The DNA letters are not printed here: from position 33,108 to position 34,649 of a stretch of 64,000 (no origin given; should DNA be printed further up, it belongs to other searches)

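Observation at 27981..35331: Divergent operons resembling the anaerobic phloroglucinol/acyl-phloroglucinol degradation pathway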

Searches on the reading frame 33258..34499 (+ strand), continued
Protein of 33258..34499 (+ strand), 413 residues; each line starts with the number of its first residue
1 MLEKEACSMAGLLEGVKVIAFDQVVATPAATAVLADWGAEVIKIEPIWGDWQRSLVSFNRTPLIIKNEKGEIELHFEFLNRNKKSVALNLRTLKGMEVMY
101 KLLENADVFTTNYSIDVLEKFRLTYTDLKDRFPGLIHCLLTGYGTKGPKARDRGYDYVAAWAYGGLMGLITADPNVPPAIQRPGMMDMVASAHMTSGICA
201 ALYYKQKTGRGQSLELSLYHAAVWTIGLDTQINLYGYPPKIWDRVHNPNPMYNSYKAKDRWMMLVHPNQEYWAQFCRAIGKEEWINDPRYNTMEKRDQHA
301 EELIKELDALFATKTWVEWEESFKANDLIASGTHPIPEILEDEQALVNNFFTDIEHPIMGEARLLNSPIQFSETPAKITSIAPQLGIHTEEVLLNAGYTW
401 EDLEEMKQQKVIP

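Call 40: find_encoding_contigs(protein=P0014, flank=8000, max_places=3)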
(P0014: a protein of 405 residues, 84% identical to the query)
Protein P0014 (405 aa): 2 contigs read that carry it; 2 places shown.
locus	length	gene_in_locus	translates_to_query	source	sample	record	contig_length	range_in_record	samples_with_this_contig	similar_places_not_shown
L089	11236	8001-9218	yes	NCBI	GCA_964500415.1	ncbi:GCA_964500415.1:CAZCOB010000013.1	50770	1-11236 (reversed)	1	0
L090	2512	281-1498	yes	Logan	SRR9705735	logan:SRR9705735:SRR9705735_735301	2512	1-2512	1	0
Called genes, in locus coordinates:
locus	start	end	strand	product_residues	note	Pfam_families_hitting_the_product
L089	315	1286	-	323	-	PF00005:ABC_tran, PF13304:AAA_21 (faint), PF08352:oligo_HPY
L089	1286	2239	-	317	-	PF00005:ABC_tran, PF13304:AAA_21 (faint), PF08352:oligo_HPY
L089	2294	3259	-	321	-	PF12911:OppC_N (weak), PF00528:BPD_transp_1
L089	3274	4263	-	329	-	PF19300:BPD_transp_1_N, PF00528:BPD_transp_1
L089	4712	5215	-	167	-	-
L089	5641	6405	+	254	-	PF00106:adh_short, PF08659:KR, PF13561:adh_short_C2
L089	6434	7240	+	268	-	PF04199:Cyclase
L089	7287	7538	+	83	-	-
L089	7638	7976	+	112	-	PF07883:Cupin_2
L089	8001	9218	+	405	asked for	PF02515:CoA_transf_3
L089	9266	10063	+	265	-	PF00106:adh_short, PF01370:Epimerase (faint), PF08659:KR, PF13561:adh_short_C2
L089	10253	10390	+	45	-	-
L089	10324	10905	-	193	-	-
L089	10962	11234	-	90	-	?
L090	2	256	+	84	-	?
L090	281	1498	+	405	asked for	PF02515:CoA_transf_3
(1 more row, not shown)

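Call 54: search_solved_structures(query=window:33258-34499:+, max_evalue=1e-20, show_alignments=1)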
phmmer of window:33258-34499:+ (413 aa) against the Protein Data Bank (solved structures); distinct sequences matched with E-value up to 1e-20: 22.
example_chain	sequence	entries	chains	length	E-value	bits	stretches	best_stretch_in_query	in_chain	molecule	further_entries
9br6_A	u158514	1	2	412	2e-46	161.7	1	13-394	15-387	Succinate--hydroxymethylglutarate CoA-transferase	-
9br7_A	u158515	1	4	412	2.1e-46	161.6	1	13-394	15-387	Succinate--hydroxymethylglutarate CoA-transferase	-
10uh_A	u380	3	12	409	1.3e-42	149.1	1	13-370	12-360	Formyl-coenzyme a transferase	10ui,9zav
1pt5_A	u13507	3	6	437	7e-42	146.7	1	3-222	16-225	Hypothetical protein yfdW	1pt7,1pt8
1pqy_A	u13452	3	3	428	2.7e-41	144.8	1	9-222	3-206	Hypothetical protein yfdW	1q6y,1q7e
3ubm_A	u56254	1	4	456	2.2e-39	138.5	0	13-222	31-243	Formyl-CoA:oxalate CoA-transferase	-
9fn0_B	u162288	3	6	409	5.8e-38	133.8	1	10-411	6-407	Subunit of Benzylsuccinate CoA-transferase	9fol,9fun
5yit_A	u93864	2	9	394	3.9e-34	121.2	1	10-390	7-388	CoA transferase III | Uncharacterized protein Rv3272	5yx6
5yiy_A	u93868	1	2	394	7.1e-34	120.3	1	10-390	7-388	CoA transferase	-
4ed9_A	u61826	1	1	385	7.2e-34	120.3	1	13-389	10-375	CAIB/BAIF family protein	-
2vjp_A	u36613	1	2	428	5.3e-32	114.2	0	12-223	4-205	FORMYL-COENZYME A TRANSFERASE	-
2vjo_A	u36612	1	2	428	5.5e-32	114.1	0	12-223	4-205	FORMYL-COENZYME A TRANSFERASE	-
2vjq_A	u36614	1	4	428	7.2e-32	113.7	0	12-223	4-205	FORMYL-COENZYME A TRANSFERASE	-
2vjn_A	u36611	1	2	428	1e-31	113.2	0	12-223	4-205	FORMYL-COENZYME A TRANSFERASE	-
2vjk_A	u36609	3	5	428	1e-31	113.2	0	12-223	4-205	FORMYL-COENZYME A TRANSFERASE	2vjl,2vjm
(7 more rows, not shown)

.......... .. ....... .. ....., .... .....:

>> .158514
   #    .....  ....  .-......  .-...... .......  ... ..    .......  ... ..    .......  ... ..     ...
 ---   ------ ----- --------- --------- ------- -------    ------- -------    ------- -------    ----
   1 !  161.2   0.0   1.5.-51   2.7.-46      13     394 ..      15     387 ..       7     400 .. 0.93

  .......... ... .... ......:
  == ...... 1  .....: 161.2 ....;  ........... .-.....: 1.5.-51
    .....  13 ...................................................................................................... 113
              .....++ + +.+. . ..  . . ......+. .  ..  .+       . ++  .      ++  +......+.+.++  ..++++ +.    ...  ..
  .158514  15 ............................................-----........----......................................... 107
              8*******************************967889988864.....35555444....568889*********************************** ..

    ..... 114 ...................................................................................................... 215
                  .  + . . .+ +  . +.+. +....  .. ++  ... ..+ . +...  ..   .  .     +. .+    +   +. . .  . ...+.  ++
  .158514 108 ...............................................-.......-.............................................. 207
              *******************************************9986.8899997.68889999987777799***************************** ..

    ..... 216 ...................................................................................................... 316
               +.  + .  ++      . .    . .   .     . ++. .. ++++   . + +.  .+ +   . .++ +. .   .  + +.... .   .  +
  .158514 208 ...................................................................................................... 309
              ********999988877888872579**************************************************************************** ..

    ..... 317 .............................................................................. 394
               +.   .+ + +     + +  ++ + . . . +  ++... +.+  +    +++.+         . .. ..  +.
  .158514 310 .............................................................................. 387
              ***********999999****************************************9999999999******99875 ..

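Call 57: find_related_loci(query=window:33258-34499:+, collection=metagenome_contigs, flank=7000)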
Query window:33258-34499:+ (413 aa) in metagenome_contigs; peptide patterns used: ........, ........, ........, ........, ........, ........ (x = any residue, [..] = any of these).
49 stretches matched a pattern; 37 encode a relative of the query (tblastn E <= 1e-3); 37 distinct loci.
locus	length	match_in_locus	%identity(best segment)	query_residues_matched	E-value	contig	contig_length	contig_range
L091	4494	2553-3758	84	12-413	0e+0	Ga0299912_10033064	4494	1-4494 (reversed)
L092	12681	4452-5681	80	4-413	0e+0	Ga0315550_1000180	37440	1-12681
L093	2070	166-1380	81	9-413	0e+0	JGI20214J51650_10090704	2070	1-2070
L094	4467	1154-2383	80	4-413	0e+0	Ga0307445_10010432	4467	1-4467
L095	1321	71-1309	79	1-413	0e+0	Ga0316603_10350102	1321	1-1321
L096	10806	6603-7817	77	9-413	0e+0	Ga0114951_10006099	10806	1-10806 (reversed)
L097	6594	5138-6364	77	5-413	0e+0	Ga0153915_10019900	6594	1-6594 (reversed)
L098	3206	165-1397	74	4-413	0e+0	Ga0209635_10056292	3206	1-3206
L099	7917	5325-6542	75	9-413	0e+0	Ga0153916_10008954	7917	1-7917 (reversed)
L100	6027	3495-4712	73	9-413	0e+0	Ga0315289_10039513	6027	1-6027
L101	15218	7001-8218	74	9-413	0e+0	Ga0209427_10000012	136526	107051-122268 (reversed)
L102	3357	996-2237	74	1-413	0e+0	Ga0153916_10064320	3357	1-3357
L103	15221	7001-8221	75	8-413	0e+0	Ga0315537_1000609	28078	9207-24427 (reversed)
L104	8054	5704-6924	75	8-413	0e+0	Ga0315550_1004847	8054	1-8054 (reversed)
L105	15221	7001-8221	72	7-412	0e+0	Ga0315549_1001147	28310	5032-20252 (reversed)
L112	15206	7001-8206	71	12-413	0e+0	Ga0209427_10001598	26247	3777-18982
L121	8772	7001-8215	73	9-412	0e+0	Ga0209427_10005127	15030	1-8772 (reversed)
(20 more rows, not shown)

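Call 91: search_protein_families(library=ncbifam, proteins=[L105:9296-10675:+, L096:8744-10633:+, L096:3846-5027:+], max_evalue=0.00001)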
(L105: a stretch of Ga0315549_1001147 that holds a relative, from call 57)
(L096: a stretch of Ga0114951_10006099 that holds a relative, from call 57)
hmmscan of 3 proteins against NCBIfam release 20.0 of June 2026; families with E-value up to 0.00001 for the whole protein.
L105:9296-10675:+ (459 aa): 3 families
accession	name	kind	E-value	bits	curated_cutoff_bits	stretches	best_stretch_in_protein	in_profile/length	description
NF011933.0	PRK15404.1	subfamily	3.8e-12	46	477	0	258-427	202-362/370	high-affinity branched-chain amino acid ABC transporter substrate-binding protein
TIGR03407.1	urea_ABC_UrtA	exception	7.6e-08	31.6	492.75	0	346-427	258-341/361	urea ABC transporter substrate-binding protein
TIGR03669.1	urea_ABC_arch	equivalog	4.9e-06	25.8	494.8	0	59-125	11-72/375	urea ABC transporter substrate-binding protein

L096:8744-10633:+ (629 aa): 21 families
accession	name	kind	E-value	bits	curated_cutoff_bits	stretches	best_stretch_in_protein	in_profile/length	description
TIGR03336.1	IOR_alpha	equivalog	1.3e-221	737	650.9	1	18-621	3-593/595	indolepyruvate ferredoxin oxidoreductase subunit alpha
NF009589.0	PRK13030.1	subfamily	7.6e-48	163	816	1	82-593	115-656/1170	indolepyruvate ferredoxin oxidoreductase family protein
NF009588.0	PRK13029.1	subfamily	9.7e-29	99.9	952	1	80-614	113-665/1196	indolepyruvate ferredoxin oxidoreductase family protein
NF006412.0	PRK08659.1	equivalog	3.3e-25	89.1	411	1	16-190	4-184/378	2-oxoacid:acceptor oxidoreductase subunit alpha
TIGR03710.1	OAFO_sf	subfamily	5.1e-22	78.2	482.75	1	7-90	183-266/561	2-oxoacid:acceptor oxidoreductase subunit alpha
NF005507.0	PRK07119.1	subfamily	1.9e-20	73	399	1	17-313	4-315/352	3-methyl-2-oxobutanoate dehydrogenase subunit VorB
NF007206.0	PRK09627.1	equivalog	3e-16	59.4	579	1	21-196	7-188/375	2-oxoglutarate synthase subunit alpha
TIGR02700.1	flavo_MJ0208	hypoth_equivalog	2.5e-10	40.1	251.35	1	569-624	140-195/234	dihydromethanopterin reductase (acceptor)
NF040682.1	PorA_Arch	equivalog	1.5e-09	37.3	550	1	18-167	4-155/387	pyruvate synthase subunit PorA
NF045790.1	OxalOxreddelta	equivalog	4.3e-08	32.7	230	1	574-623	257-306/316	oxalate oxidoreductase subunit delta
NF007202.0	PRK09623.1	equivalog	7.4e-08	32.7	166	1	574-625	48-100/105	3-methyl-2-oxobutanoate dehydrogenase subunit delta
TIGR02179.1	PorD_KorD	subfamily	1.3e-07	31.6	60.05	1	574-624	22-73/78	2-oxoacid:acceptor oxidoreductase, delta subunit, pyruvate/2-ketoisovalerate family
NF006232.0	PRK08366.1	equivalog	1.3e-07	30.6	646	1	20-169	10-161/394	2-ketoisovalerate ferredoxin oxidoreductase subunit alpha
NF007203.0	PRK09624.1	equivalog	4.1e-07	30.2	171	1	573-625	47-100/105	pyuvate ferredoxin oxidoreductase subunit delta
NF045874.1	Vhu_polyferre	exception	5.5e-07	28.7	600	1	510-627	65-178/381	F420-non-reducing hydrogenase associated-polyferredoxin VhuB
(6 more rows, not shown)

L096:3846-5027:+ (393 aa): 71 families (the best 25 are shown)
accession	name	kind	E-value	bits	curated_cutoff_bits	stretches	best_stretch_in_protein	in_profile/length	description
NF005305.0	PRK06836.1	equivalog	1.9e-148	494.9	376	1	2-393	2-395/396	pyridoxal phosphate-dependent aminotransferase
NF041364.1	GntC_guanitoxin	equivalog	6.2e-55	186.5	415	1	38-383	2-351/356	guanitoxin biosynthesis PLP-dependent (S)-gamma-hydroxy-L-arginine cyclodehydratase GntC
NF041091.1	asp_aminotase_Arch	equivalog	3.7e-53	180.7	550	1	26-386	19-372/376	aspartate aminotransferase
NF005817.0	PRK07683.1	equivalog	2.3e-44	151.6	575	1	12-383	12-375/387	aminotransferase A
NF005744.0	PRK07568.1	subfamily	1.5e-41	142.5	389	1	6-392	4-393/398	pyridoxal phosphate-dependent aminotransferase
NF004975.0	PRK06348.1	equivalog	2.4e-40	138.7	549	1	27-379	24-373/384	pyridoxal phosphate-dependent aminotransferase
NF006230.0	PRK08363.1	equivalog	1.3e-39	136.1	534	1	34-382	30-385/398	alanine aminotransferase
NF005816.0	PRK07682.1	equivalog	3.5e-39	134.6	620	1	10-388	11-382/390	aminotransferase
TIGR01265.1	tyr_nico_aTase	subfamily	1.1e-38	133.3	292.45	1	14-384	13-394/403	tyrosine/nicotianamine family aminotransferase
NF005588.0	PRK07309.1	equivalog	4.4e-38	131.2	576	1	34-390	30-387/391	pyridoxal phosphate-dependent aminotransferase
NF004770.0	PRK06108.1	subfamily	1.6e-37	129.2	422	1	74-388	73-391/396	pyridoxal phosphate-dependent aminotransferase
NF005593.0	PRK07324.1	equivalog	1.2e-35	123.3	476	1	95-391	78-370/373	aminotransferase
NF005855.0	PRK07777.1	equivalog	2.7e-35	122.5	553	1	38-382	32-381/391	pyridoxal phosphate-dependent aminotransferase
NF004769.0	PRK06107.1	equivalog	2.9e-35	121.8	617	1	34-391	33-400/402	aspartate transaminase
NF005732.0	PRK07550.1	equivalog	4.5e-34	118.1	366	1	31-372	29-370/389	aminotransferase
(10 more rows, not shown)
